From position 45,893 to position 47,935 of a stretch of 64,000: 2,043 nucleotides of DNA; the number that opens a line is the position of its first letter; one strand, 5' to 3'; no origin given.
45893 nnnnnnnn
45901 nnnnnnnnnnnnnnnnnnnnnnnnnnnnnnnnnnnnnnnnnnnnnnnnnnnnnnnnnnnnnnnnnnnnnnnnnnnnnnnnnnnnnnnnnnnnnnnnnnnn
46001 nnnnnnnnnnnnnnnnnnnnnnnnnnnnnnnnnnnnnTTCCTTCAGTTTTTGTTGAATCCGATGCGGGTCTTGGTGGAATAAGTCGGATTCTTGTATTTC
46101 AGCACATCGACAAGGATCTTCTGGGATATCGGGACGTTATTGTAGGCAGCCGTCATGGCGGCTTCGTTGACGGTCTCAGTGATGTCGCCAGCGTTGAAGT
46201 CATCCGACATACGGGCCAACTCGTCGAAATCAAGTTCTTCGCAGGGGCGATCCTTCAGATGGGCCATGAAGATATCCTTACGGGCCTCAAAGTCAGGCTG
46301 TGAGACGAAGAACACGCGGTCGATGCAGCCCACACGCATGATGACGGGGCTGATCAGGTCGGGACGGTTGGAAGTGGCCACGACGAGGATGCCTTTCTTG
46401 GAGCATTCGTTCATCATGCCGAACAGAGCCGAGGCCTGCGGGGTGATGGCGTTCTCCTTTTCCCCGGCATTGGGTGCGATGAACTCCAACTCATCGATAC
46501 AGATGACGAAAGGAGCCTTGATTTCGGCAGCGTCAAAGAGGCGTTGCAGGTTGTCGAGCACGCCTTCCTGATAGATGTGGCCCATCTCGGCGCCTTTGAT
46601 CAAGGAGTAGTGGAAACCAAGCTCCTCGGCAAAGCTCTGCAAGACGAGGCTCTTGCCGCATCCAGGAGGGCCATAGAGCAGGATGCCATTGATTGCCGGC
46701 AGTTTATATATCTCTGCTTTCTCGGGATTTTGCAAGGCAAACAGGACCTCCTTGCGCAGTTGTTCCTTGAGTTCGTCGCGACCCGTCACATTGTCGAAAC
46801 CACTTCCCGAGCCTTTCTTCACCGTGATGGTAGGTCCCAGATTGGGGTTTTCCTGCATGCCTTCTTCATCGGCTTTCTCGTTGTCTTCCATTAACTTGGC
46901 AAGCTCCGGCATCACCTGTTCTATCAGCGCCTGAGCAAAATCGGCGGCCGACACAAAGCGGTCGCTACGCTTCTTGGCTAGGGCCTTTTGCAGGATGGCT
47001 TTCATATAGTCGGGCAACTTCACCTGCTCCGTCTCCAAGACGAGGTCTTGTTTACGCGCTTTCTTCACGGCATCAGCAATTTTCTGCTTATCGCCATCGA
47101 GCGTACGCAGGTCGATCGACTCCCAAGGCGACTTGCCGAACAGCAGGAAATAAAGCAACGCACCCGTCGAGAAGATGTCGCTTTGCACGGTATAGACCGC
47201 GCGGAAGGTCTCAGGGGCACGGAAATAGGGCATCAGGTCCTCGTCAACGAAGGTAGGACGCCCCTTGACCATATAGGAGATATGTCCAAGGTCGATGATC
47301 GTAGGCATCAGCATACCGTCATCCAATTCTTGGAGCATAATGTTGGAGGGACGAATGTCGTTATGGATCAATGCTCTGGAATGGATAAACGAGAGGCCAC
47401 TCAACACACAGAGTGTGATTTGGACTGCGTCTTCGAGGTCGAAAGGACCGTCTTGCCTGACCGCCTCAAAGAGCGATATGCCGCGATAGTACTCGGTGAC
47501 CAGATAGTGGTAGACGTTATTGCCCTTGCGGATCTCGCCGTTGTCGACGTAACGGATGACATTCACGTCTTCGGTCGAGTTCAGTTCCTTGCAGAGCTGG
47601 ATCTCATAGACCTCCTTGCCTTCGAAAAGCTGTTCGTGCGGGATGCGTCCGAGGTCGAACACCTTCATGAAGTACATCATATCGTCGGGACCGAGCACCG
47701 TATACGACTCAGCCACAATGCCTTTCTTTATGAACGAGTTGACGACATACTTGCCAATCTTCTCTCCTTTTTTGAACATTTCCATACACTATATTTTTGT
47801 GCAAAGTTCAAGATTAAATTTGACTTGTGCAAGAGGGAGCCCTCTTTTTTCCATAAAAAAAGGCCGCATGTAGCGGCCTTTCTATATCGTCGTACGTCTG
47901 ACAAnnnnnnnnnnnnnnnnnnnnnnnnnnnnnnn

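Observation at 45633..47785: Hanks-type kinase fused to a classical AAA+ ATPase, co-transcribed with a YbjN/chaperone-like protein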

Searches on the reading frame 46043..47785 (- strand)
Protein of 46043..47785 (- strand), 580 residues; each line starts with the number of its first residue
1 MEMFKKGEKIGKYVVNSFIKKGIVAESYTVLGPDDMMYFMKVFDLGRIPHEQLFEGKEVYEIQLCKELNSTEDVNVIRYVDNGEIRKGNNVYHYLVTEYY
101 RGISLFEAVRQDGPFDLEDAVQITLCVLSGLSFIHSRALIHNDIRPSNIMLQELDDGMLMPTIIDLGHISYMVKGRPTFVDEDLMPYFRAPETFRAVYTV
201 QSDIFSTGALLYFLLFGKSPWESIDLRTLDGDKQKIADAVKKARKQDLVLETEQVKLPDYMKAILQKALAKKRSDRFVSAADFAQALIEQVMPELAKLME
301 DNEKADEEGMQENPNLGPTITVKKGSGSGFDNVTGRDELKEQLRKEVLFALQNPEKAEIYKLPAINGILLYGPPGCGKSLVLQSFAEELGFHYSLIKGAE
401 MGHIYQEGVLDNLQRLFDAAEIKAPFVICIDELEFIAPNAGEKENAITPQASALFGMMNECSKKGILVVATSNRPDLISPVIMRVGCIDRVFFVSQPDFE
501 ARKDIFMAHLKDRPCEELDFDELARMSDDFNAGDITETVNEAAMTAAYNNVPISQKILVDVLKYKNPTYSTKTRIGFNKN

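Call 3: search_protein_families(library=pfam, proteins=[window:46043-47785:-], max_evalue=1)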
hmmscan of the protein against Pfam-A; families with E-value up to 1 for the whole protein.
window:46043-47785:- (580 aa): 22 families
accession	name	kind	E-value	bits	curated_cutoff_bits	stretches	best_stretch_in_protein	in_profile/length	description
PF00069.31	Pkinase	-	2.1e-30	106.4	31.7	1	24-278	12-253/263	Protein kinase domain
PF00004.35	AAA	-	9.9e-23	81.5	21.2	1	368-495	1-130/131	ATPase family associated with various cellular activities (AAA)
PF07714.23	PK_Tyr_Ser-Thr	-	1.3e-12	48.1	23.1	1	89-228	72-212/258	Protein tyrosine and serine/threonine kinase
PF05673.19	DUF815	-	8.7e-06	25.5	23.8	1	359-479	48-156/249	Protein of unknown function (DUF815)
PF13191.12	AAA_16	-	2.4e-05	25.3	32.6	1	366-390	25-49/167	AAA ATPase domain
PF17862.7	AAA_lid_3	-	5e-05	23.2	27.2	1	518-547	2-31/45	AAA+ lid domain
PF07728.20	AAA_5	-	0.0006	20.3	22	1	368-397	2-32/139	AAA domain (dynein-related subfamily)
PF13401.12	AAA_22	-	0.0016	19.2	27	1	368-405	8-46/130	AAA domain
PF03969.22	AFG1_ATPase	-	0.0019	17.6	27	1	364-475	60-167/361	AFG1-like ATPase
PF00910.28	RNA_helicase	-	0.002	19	21.5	1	368-396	1-29/105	RNA helicase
PF03215.21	Rad17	-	0.0046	17.3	23.8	1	368-393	48-73/186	Rad17 P-loop domain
PF05496.18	RuvB_N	-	0.0062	16.8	27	1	360-400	28-68/159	Holliday junction DNA helicase RuvB P-loop domain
PF13207.12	AAA_17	-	0.0077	17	27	1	371-393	1-23/136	AAA domain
PF01637.24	ATPase_2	-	0.012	15.9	33.2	1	368-407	23-63/225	ATPase domain predominantly from Archaea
PF13238.12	AAA_18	-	0.016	16.1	29.4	1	368-398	1-25/128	AAA domain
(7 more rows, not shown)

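Call 4: search_protein_families(library=ncbifam, proteins=[window:46043-47785:-], max_evalue=1)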
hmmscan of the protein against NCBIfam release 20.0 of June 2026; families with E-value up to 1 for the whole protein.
window:46043-47785:- (580 aa): 36 families (the best 25 are shown)
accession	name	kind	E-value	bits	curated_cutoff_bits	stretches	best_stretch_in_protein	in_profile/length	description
TIGR01243.1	CDC48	subfamily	1.4e-37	129.5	802.65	1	329-552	451-678/733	CDC48 family AAA ATPase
TIGR01241.2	FtsH_fam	equivalog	2.4e-32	112.5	600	1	313-550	141-386/598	ATP-dependent zinc metalloprotease FtsH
NF003069.1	PRK03992.1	subfamily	1.3e-31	110.1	500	1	322-549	122-355/379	proteasome-activating nucleotidase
TIGR01242.2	TIGR01242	subfamily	1.4e-30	106.6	500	1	326-549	109-338/362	proteasome-activating nucleotidase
NF047748.1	PrtsmActNtasePan1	equivalog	3e-27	95.7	750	1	321-548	138-371/405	proteasome-activating nucleotidase Pan1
NF033483.0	PknB_PASTA_kin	equivalog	3.9e-27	95.5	450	1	72-307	65-288/563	Stk1 family PASTA domain-containing Ser/Thr kinase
NF047747.1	PrtsmActNtasePan2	equivalog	4.8e-26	91.9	700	1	311-548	131-374/397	proteasome-activating nucleotidase Pan2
NF008004.0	PRK10733.1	equivalog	1.6e-25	89.2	1008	1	329-553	150-379/644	ATP-dependent zinc metalloprotease FtsH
NF047741.1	antiphage_MADS6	equivalog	1.8e-23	82.9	460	2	92-329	272-506/612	methylation-associated defense system protein kinase MAD6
NF041006.2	cell_div_CdvC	equivalog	2.2e-23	82.8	650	1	259-546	33-322/370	cell division protein CdvC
TIGR03689.1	pup_AAA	equivalog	9.4e-19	67.5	504.75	1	329-520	180-388/512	proteasome ATPase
NF042959.1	IteA_antiphage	equivalog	4.6e-14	52.4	510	1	346-554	106-312/367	anti-phage ATPase IteA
NF038150.1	lanthi_synth_IV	equivalog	7.2e-13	47.8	650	1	93-293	268-459/851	class IV lanthionine synthetase LanL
TIGR03903.1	TOMM_kin_cyc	equivalog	7.6e-13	47.2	705.75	1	61-218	28-186/1267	TOMM system kinase/cyclase fusion protein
NF052427.1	StpK7MSMEG_1200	equivalog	2.1e-10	39.8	900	1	98-288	87-266/601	serine/threonine protein kinase StpK7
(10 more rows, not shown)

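Call 5: search_protein_families(library=padloc, proteins=[window:46043-47785:-], max_evalue=1)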
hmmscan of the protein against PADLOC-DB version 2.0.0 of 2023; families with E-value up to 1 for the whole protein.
window:46043-47785:- (580 aa): 43 families (the best 25 are shown)
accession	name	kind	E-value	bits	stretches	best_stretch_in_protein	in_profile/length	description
PDLC04138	mad6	-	7.2e-37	125.6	1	39-315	80-330/659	mads_6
PDLC04042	PD-T4-6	-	3.2e-31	107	1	10-301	8-282/292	-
PDLC04047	PD-T4-6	-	7.5e-29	98.8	1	8-293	7-275/327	-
PDLC04053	PD-T4-6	-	5.4e-28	96.3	1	4-303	2-284/311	-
PDLC04054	PD-T4-6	-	1.2e-23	82.1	1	73-316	69-298/347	-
PDLC04060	PD-T4-6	-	6.6e-22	76.1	1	85-295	76-273/486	-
PDLC04057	PD-T4-6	-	1.1e-21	75.4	1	90-296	80-276/443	-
PDLC04061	PD-T4-6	-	1.9e-21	75.1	1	75-293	77-286/510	-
PDLC04052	PD-T4-6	-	4.2e-21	73.7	1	76-293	71-279/496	-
PDLC03920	MkoA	-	1.1e-20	71.7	1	25-299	21-285/1112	-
PDLC04048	PD-T4-6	-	3.3e-20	70.8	1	75-289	72-271/354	-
PDLC04039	PD-T4-6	-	9.3e-20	69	1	6-290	9-275/458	-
PDLC04050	PD-T4-6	-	3.6e-19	67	1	90-286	135-322/480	-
PDLC04046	PD-T4-6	-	7.3e-19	66.2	1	87-297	85-289/427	-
PDLC04040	PD-T4-6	-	9.7e-19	65.5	1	92-304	77-282/547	-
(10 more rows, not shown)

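Call 6: find_homologous_proteins(query=window:46043-47785:-, max_evalue=0.00001)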
Query window:46043-47785:- (580 aa): 1542 proteins with E <= 0.00001 among 8000 candidates; the best 120 are listed.
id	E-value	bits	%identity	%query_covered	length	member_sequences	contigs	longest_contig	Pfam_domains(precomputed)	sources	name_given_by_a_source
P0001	0.0e+0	1304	100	100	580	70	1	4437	PF07714.24,PF00069.32,PF00004.36,PF05673.20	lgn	-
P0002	0.0e+0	1250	94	100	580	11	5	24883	PF07714.24,PF00069.32,PF00004.36,PF17862.8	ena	-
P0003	0.0e+0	1243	94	100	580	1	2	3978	PF07714.24,PF00069.32,PF00004.36,PF17862.8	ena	-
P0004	0.0e+0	1242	93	100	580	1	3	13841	PF07714.24,PF00069.32,PF00004.36,PF17862.8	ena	-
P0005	0.0e+0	1202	91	100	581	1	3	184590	PF07714.24,PF00069.32,PF00004.36,PF05673.20,PF17862.8,PF13191.13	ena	-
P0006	0.0e+0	1200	91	100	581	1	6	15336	PF07714.24,PF00069.32,PF00004.36,PF05673.20,PF17862.8,PF13191.13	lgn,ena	-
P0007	0.0e+0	1198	90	100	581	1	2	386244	PF07714.24,PF00069.32,PF00004.36,PF05673.20,PF17862.8,PF13191.13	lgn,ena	-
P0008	0.0e+0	1195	90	100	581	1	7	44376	PF07714.24,PF00069.32,PF00004.36,PF05673.20,PF17862.8,PF13191.13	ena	-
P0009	0.0e+0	1143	86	100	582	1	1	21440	PF07714.24,PF00069.32,PF00004.36,PF17862.8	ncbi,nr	ncbi:MAG: AAA family ATPase [Bacteroidales bacterium]|nr:AAA family ATPase [Bacteroidales bacterium]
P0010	0.0e+0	1142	86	100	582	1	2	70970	PF07714.24,PF00069.32,PF00004.36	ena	-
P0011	0.0e+0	1142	86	100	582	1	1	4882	PF07714.24,PF00069.32,PF00004.36,PF17862.8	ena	-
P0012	0.0e+0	1140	86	100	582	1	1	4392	PF07714.24,PF00069.32,PF00004.36,PF17862.8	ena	-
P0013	0.0e+0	1137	86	100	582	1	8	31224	PF07714.24,PF00069.32,PF00004.36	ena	-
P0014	0.0e+0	1133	86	100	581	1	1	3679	PF07714.24,PF00069.32,PF00004.36,PF17862.8,PF13191.13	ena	-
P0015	0.0e+0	1133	86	100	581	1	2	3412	PF07714.24,PF00069.32,PF00004.36,PF05496.19,PF13191.13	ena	-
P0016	0.0e+0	1132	87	100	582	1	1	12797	PF07714.24,PF00069.32,PF00004.36,PF17862.8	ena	-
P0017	0.0e+0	1132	87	100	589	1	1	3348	PF07714.24,PF00069.32,PF00004.36,PF17862.8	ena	-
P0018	0.0e+0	1130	86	100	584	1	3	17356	PF07714.24,PF00069.32,PF00004.36,PF17862.8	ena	-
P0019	0.0e+0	1129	85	100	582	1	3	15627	PF07714.24,PF00069.32,PF00004.36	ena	-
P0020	0.0e+0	1129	86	100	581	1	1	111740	PF07714.24,PF00069.32,PF00004.36,PF17862.8,PF13191.13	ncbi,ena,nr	ncbi:MAG: AAA family ATPase [Bacteroidales bacterium]|nr:AAA family ATPase [Bacteroidales bacterium]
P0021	0.0e+0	1129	86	100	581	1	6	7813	PF07714.24,PF00069.32,PF00004.36,PF17862.8,PF13191.13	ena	-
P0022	0.0e+0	1128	86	100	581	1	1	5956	PF07714.24,PF00069.32,PF00004.36,PF17862.8,PF13191.13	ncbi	-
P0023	0.0e+0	1128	85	100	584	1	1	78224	PF07714.24,PF00069.32,PF00004.36,PF17862.8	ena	-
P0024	0.0e+0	1128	85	100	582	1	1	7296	PF07714.24,PF00069.32,PF00004.36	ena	-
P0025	0.0e+0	1128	85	100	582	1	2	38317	PF07714.24,PF00069.32,PF00004.36,PF17862.8,PF13191.13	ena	-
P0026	0.0e+0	1127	85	100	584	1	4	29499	PF07714.24,PF00069.32,PF00004.36,PF17862.8,PF13191.13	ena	-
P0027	0.0e+0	1127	86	100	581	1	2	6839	PF07714.24,PF00069.32,PF00004.36,PF17862.8,PF13191.13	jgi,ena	jgi:transitional endoplasmic reticulum ATPase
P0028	0.0e+0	1127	84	100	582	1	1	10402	PF07714.24,PF00069.32,PF00004.36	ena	-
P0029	0.0e+0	1126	85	100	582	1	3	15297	PF07714.24,PF00069.32,PF00004.36,PF17862.8,PF13191.13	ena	-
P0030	0.0e+0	1125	86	99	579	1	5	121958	PF07714.24,PF00069.32,PF00004.36,PF17862.8,PF13191.13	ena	-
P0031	0.0e+0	1125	85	100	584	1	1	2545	PF07714.24,PF00069.32,PF00004.36,PF13191.13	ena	-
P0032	0.0e+0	1125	85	100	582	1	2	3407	PF07714.24,PF00069.32,PF00004.36,PF17862.8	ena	-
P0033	0.0e+0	1125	85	100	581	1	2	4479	PF07714.24,PF00069.32,PF00004.36,PF05496.19,PF13191.13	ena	-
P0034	0.0e+0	1124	86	100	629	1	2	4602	PF07714.24,PF00069.32,PF00004.36,PF17862.8,PF13191.13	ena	-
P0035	0.0e+0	1124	85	100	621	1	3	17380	PF07714.24,PF00069.32,PF00004.36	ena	-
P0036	0.0e+0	1124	85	100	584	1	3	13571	PF07714.24,PF00069.32,PF00004.36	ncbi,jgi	jgi:transitional endoplasmic reticulum ATPase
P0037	0.0e+0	1124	85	100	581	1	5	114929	PF07714.24,PF00069.32,PF00004.36,PF05496.19,PF13191.13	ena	-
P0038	0.0e+0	1124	85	100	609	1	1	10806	PF07714.24,PF00069.32,PF00004.36,PF17862.8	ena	-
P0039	0.0e+0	1124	85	100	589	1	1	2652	PF07714.24,PF00069.32,PF00004.36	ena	-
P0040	0.0e+0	1124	85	100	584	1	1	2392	PF07714.24,PF00069.32,PF00004.36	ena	-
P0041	0.0e+0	1124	85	100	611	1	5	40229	PF07714.24,PF00069.32,PF00004.36,PF05496.19,PF13191.13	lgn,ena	-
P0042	0.0e+0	1124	85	100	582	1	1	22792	PF07714.24,PF00069.32,PF00004.36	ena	-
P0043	0.0e+0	1124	85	100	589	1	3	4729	PF07714.24,PF00069.32,PF00004.36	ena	-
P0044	0.0e+0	1123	85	100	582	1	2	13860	PF07714.24,PF00069.32,PF00004.36,PF17862.8,PF13191.13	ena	-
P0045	0.0e+0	1123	85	100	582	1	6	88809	PF07714.24,PF00069.32,PF00004.36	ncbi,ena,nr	ncbi:MAG: AAA family ATPase [Bacteroidales bacterium]|nr:AAA family ATPase [Bacteroidales bacterium]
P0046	0.0e+0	1123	84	100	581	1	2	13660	PF07714.24,PF00069.32,PF00004.36,PF17862.8,PF13191.13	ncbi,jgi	jgi:transitional endoplasmic reticulum ATPase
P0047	0.0e+0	1123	85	100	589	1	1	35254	PF07714.24,PF00069.32,PF00004.36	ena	-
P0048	0.0e+0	1123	85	100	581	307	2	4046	PF07714.24,PF00069.32,PF00004.36,PF17862.8,PF13191.13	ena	-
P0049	0.0e+0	1123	85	100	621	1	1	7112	PF07714.24,PF00069.32,PF00004.36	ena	-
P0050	0.0e+0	1123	86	100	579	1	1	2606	PF07714.24,PF00069.32,PF00004.36,PF17862.8,PF13191.13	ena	-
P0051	0.0e+0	1123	85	100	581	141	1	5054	PF07714.24,PF00069.32,PF00004.36,PF13191.13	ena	-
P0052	0.0e+0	1122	84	100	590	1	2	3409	PF07714.24,PF00069.32,PF00004.36,PF13191.13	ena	-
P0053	0.0e+0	1122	85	100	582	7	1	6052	PF07714.24,PF00069.32,PF00004.36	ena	-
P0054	0.0e+0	1122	85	100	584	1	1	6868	PF07714.24,PF00069.32,PF00004.36,PF13191.13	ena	-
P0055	0.0e+0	1122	85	100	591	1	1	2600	PF07714.24,PF00069.32,PF00004.36,PF13191.13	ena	-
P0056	0.0e+0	1122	85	100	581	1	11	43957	PF07714.24,PF00069.32,PF00004.36,PF17862.8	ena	-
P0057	0.0e+0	1121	85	100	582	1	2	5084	PF07714.24,PF00069.32,PF00004.36,PF17862.8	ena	-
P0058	0.0e+0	1121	85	100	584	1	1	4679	PF07714.24,PF00069.32,PF00004.36,PF13191.13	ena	-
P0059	0.0e+0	1121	85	99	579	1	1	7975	PF07714.24,PF00069.32,PF00004.36,PF17862.8,PF13191.13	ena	-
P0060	0.0e+0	1121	85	100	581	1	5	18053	PF07714.24,PF00069.32,PF00004.36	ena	-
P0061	0.0e+0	1121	84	100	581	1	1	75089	PF07714.24,PF00069.32,PF00004.36,PF17862.8,PF13191.13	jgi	jgi:transitional endoplasmic reticulum ATPase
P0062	0.0e+0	1121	85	100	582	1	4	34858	PF07714.24,PF00069.32,PF00004.36,PF17862.8,PF13191.13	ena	-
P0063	0.0e+0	1121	84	100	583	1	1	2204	PF07714.24,PF00069.32,PF00004.36,PF05496.19,PF13191.13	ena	-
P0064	0.0e+0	1121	85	100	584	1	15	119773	PF07714.24,PF00069.32,PF00004.36,PF13191.13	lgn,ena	-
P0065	0.0e+0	1120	85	100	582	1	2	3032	PF07714.24,PF00069.32,PF00004.36,PF17862.8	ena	-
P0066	0.0e+0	1120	84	100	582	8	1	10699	PF07714.24,PF00069.32,PF00004.36,PF13191.13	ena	-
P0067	0.0e+0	1120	84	100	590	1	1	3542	PF07714.24,PF00069.32,PF00004.36,PF13191.13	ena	-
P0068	0.0e+0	1120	85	100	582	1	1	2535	PF07714.24,PF00069.32,PF00004.36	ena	-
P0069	0.0e+0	1120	84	100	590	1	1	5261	PF07714.24,PF00069.32,PF00004.36,PF13191.13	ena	-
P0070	0.0e+0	1119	84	100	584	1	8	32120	PF07714.24,PF00069.32,PF00004.36,PF13191.13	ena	-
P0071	0.0e+0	1119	85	100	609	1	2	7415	PF07714.24,PF00069.32,PF00004.36,PF17862.8,PF13191.13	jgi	-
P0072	0.0e+0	1119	85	100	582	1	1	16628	PF07714.24,PF00069.32,PF00004.36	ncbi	-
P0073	0.0e+0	1119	85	100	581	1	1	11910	PF07714.24,PF00069.32,PF00004.36,PF17862.8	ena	-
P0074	0.0e+0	1119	84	100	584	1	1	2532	PF07714.24,PF00069.32,PF00004.36,PF13191.13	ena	-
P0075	0.0e+0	1119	84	100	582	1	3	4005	PF07714.24,PF00069.32,PF00004.36,PF17862.8,PF13191.13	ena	-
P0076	0.0e+0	1119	85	100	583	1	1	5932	PF07714.24,PF00069.32,PF00004.36,PF13191.13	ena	-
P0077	0.0e+0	1119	84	100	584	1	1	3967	PF07714.24,PF00069.32,PF00004.36,PF13191.13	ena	-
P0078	0.0e+0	1119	84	100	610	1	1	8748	PF07714.24,PF00069.32,PF00004.36,PF13191.13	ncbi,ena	-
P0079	0.0e+0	1119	84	100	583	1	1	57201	PF07714.24,PF00069.32,PF00004.36,PF17862.8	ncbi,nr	ncbi:MAG: AAA family ATPase [Bacteroidales bacterium]|nr:AAA family ATPase [Bacteroidales bacterium]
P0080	0.0e+0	1119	84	100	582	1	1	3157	PF07714.24,PF00069.32,PF00004.36,PF13191.13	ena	-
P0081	0.0e+0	1118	85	100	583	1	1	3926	PF07714.24,PF00069.32,PF00004.36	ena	-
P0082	0.0e+0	1118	84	100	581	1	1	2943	PF07714.24,PF00069.32,PF00004.36,PF05673.20,PF17862.8,PF13191.13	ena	-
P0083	0.0e+0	1118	84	100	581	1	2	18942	PF07714.24,PF00069.32,PF00004.36,PF05496.19,PF13191.13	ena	-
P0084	0.0e+0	1117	84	100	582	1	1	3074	PF07714.24,PF00069.32,PF00004.36,PF17862.8,PF13191.13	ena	-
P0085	0.0e+0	1117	85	100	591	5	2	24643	PF07714.24,PF00069.32,PF00004.36,PF17862.8,PF13191.13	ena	-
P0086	0.0e+0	1117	85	100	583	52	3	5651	PF07714.24,PF00069.32,PF00004.36,PF17862.8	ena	-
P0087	0.0e+0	1116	84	100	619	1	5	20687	PF07714.24,PF00069.32,PF00004.36,PF13191.13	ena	-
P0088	0.0e+0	1116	84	100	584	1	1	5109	PF07714.24,PF00069.32,PF00004.36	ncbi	-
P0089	0.0e+0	1116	85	100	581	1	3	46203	PF07714.24,PF00069.32,PF00004.36,PF17862.8,PF13191.13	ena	-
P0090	0.0e+0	1116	85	100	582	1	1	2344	PF07714.24,PF00069.32,PF00004.36,PF17862.8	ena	-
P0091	0.0e+0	1116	84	100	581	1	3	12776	PF07714.24,PF00069.32,PF00004.36,PF05496.19,PF13191.13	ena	-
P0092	0.0e+0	1116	85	100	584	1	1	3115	PF07714.24,PF00069.32,PF00004.36,PF13191.13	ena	-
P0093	0.0e+0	1115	85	100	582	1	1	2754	PF07714.24,PF00069.32,PF00004.36,PF17862.8,PF13191.13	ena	-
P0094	0.0e+0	1115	85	100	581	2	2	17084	PF07714.24,PF00069.32,PF00004.36,PF05673.20,PF13191.13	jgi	jgi:transitional endoplasmic reticulum ATPase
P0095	0.0e+0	1115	84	100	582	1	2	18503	PF07714.24,PF00069.32,PF00004.36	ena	-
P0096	0.0e+0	1115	84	100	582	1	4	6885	PF07714.24,PF00069.32,PF00004.36,PF13191.13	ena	-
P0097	0.0e+0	1115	85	100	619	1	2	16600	PF07714.24,PF00069.32,PF00004.36,PF17862.8,PF13191.13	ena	-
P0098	0.0e+0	1115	85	100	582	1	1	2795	PF07714.24,PF00069.32,PF00004.36,PF17862.8,PF13191.13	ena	-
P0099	0.0e+0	1115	85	100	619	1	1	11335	PF07714.24,PF00069.32,PF00004.36,PF17862.8,PF13191.13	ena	-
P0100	0.0e+0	1115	85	100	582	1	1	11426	PF07714.24,PF00069.32,PF00004.36,PF17862.8,PF13191.13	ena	-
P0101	0.0e+0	1115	84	100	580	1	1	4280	PF07714.24,PF00069.32,PF00004.36,PF05673.20,PF13191.13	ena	-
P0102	0.0e+0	1114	85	100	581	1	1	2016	PF07714.24,PF00069.32,PF00004.36,PF17862.8,PF13191.13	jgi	jgi:transitional endoplasmic reticulum ATPase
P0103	0.0e+0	1114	84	100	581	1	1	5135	PF07714.24,PF00069.32,PF00004.36,PF17862.8,PF13191.13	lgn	-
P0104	0.0e+0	1114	84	100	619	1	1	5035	PF07714.24,PF00069.32,PF00004.36,PF13191.13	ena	-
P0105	0.0e+0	1114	84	100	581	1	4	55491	PF07714.24,PF00069.32,PF00004.36,PF05496.19,PF13191.13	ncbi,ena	-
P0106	0.0e+0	1114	84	100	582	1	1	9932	PF07714.24,PF00069.32,PF00004.36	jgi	jgi:transitional endoplasmic reticulum ATPase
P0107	0.0e+0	1114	84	100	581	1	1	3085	PF07714.24,PF00069.32,PF00004.36,PF05673.20,PF05496.19,PF17862.8,PF13191.13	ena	-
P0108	0.0e+0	1114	84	100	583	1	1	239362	PF07714.24,PF00069.32,PF00004.36,PF17862.8,PF13191.13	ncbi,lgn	-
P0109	0.0e+0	1114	84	100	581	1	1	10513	PF07714.24,PF00069.32,PF00004.36,PF17862.8,PF13191.13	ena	-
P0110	0.0e+0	1113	84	100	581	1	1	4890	PF07714.24,PF00069.32,PF00004.36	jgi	jgi:transitional endoplasmic reticulum ATPase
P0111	0.0e+0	1113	84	100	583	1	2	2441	PF07714.24,PF00069.32,PF00004.36,PF05673.20,PF05496.19,PF13191.13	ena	-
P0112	0.0e+0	1113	84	100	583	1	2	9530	PF07714.24,PF00069.32,PF00004.36,PF17862.8,PF13191.13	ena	-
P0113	0.0e+0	1113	84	100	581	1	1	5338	PF07714.24,PF00069.32,PF00004.36,PF17862.8,PF13191.13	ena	-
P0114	0.0e+0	1113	84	100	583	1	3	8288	PF07714.24,PF00069.32,PF00004.36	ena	-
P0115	0.0e+0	1113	84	100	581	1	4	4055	PF07714.24,PF00069.32,PF00004.36,PF05673.20,PF05496.19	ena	-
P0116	0.0e+0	1113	84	100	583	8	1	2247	PF07714.24,PF00069.32,PF00004.36,PF17862.8,PF13191.13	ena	-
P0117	0.0e+0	1113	84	100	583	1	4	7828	PF07714.24,PF00069.32,PF00004.36,PF17862.8,PF13191.13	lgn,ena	-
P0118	0.0e+0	1113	84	100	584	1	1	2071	PF07714.24,PF00069.32,PF00004.36,PF17862.8,PF13191.13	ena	-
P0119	0.0e+0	1113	84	100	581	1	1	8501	PF07714.24,PF00069.32,PF00004.36,PF17862.8,PF13191.13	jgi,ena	-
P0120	0.0e+0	1113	84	100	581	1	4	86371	PF07714.24,PF00069.32,PF00004.36,PF17862.8,PF13191.13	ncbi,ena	-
